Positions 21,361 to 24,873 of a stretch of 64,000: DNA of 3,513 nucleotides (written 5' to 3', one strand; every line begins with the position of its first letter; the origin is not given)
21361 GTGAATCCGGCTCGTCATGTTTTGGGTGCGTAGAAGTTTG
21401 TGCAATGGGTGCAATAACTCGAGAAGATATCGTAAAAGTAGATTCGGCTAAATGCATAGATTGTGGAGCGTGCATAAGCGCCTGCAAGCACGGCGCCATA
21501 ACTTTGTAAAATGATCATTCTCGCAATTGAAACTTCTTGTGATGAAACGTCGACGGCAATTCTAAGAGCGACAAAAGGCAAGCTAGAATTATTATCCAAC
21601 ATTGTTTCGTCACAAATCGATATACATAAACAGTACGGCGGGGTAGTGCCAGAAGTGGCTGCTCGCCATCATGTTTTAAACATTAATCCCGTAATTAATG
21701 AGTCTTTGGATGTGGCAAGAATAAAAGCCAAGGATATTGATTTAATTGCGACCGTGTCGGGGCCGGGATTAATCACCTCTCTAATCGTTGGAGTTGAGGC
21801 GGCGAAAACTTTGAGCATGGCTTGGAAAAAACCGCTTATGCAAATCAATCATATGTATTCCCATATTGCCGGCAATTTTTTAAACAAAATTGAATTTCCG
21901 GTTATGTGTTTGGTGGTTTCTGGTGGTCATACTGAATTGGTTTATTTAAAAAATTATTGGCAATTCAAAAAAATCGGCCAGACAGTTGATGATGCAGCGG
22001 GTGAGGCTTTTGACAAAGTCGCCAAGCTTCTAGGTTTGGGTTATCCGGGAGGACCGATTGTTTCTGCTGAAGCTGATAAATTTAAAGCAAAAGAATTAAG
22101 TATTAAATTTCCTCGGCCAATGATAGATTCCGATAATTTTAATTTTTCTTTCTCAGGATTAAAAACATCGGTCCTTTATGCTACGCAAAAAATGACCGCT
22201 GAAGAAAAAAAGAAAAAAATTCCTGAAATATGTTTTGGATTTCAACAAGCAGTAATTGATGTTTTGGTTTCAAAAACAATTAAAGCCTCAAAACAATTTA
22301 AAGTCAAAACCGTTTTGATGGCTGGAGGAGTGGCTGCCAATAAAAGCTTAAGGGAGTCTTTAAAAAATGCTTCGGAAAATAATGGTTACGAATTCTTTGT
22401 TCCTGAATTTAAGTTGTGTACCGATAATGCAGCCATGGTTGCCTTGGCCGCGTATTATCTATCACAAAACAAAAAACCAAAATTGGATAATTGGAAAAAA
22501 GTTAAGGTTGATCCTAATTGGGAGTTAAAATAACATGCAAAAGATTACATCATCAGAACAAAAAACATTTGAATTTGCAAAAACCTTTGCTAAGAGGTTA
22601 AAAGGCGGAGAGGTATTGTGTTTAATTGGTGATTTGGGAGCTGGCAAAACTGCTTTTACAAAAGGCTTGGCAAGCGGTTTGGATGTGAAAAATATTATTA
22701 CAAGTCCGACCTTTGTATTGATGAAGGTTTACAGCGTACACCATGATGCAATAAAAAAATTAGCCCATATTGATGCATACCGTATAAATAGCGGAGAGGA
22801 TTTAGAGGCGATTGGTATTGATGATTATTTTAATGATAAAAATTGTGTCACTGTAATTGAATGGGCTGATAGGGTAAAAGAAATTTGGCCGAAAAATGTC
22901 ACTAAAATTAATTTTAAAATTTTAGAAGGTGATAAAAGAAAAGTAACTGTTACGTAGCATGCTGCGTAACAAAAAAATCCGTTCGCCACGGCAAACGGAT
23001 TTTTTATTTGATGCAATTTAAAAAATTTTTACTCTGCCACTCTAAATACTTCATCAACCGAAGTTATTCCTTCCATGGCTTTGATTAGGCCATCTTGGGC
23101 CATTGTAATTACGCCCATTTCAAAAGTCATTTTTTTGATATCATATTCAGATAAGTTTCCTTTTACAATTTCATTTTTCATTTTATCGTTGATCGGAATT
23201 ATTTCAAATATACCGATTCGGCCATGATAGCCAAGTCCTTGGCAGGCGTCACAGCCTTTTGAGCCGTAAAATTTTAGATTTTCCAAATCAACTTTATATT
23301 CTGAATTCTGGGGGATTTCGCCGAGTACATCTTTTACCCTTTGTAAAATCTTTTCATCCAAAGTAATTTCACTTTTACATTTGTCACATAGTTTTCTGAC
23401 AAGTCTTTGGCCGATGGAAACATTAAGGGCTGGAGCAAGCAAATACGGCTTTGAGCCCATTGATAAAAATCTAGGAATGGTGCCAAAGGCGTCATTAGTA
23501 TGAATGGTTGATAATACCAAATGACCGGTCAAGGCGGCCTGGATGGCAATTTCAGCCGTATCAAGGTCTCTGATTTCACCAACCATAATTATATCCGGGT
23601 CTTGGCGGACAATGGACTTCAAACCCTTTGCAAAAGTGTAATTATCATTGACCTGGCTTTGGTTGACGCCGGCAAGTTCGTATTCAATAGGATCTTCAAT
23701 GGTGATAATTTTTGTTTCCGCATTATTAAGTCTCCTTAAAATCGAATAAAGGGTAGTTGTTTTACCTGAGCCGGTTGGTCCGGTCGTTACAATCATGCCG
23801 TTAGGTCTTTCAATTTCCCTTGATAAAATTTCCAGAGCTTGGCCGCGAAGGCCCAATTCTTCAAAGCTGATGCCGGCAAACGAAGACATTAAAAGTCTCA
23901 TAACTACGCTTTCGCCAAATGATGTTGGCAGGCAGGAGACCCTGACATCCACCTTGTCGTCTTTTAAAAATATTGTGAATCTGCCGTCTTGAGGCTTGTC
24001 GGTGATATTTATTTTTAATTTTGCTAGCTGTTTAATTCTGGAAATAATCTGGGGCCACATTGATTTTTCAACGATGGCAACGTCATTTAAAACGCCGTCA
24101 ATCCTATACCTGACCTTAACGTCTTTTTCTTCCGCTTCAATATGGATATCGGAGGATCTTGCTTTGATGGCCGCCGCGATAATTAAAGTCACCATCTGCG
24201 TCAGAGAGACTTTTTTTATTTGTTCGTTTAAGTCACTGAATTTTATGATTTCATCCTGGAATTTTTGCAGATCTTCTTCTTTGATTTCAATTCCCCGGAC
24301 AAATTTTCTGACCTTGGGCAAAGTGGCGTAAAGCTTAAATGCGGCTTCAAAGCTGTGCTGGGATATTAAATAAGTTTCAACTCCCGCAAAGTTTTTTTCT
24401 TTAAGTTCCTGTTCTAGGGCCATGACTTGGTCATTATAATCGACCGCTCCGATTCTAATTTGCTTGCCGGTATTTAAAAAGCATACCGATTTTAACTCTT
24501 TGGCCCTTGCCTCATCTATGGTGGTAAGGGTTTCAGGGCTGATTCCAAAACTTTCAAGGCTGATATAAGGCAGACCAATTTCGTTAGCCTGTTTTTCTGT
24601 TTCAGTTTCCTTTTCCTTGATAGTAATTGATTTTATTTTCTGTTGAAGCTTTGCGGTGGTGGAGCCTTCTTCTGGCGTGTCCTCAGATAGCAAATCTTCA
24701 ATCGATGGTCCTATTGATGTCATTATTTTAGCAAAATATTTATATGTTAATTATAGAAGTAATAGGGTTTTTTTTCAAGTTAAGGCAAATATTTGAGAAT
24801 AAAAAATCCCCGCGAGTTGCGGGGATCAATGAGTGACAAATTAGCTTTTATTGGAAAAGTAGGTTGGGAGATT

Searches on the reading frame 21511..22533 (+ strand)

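Call 91: search_protein_families(library=pfam, proteins=[window:21511-22533:+], max_evalue=0.001)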
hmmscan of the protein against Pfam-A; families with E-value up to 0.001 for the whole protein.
window:21511-22533:+ (340 aa): 3 families
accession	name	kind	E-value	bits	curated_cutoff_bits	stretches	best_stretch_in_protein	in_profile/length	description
PF00814.31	TsaD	-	1.1e-93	314.2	24.8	1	26-311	1-263/264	tRNA N6-adenosine threonylcarbamoyltransferase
PF22521.2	HypF_C_2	-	9.8e-10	39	27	1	207-303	133-231/241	Carbamoyltransferase, Kae1-like Domain, second subdomain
PF02543.21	Carbam_trans_N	-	0.00039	20.4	24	0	218-282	254-318/346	Carbamoyltransferase N-terminus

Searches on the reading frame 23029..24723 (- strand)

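Call 91: search_protein_families(library=pfam, proteins=[window:23029-24723:-], max_evalue=0.001)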
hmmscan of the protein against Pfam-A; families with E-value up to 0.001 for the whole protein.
window:23029-24723:- (564 aa): 4 families
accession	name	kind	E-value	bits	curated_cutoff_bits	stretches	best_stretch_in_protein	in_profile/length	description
PF00437.27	T2SSE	-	4.6e-117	391.2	24.9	1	171-561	5-370/370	Type II/IV secretion system protein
PF13401.12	AAA_22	-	0.00047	20.9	27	0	307-345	4-42/130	AAA domain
PF25199.1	nSTAND_NTPase5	-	0.0007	19.9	34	0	301-351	34-85/145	Novel STAND NTPase 5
PF13173.12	AAA_14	-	0.00097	19.6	27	0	309-397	3-84/129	AAA domain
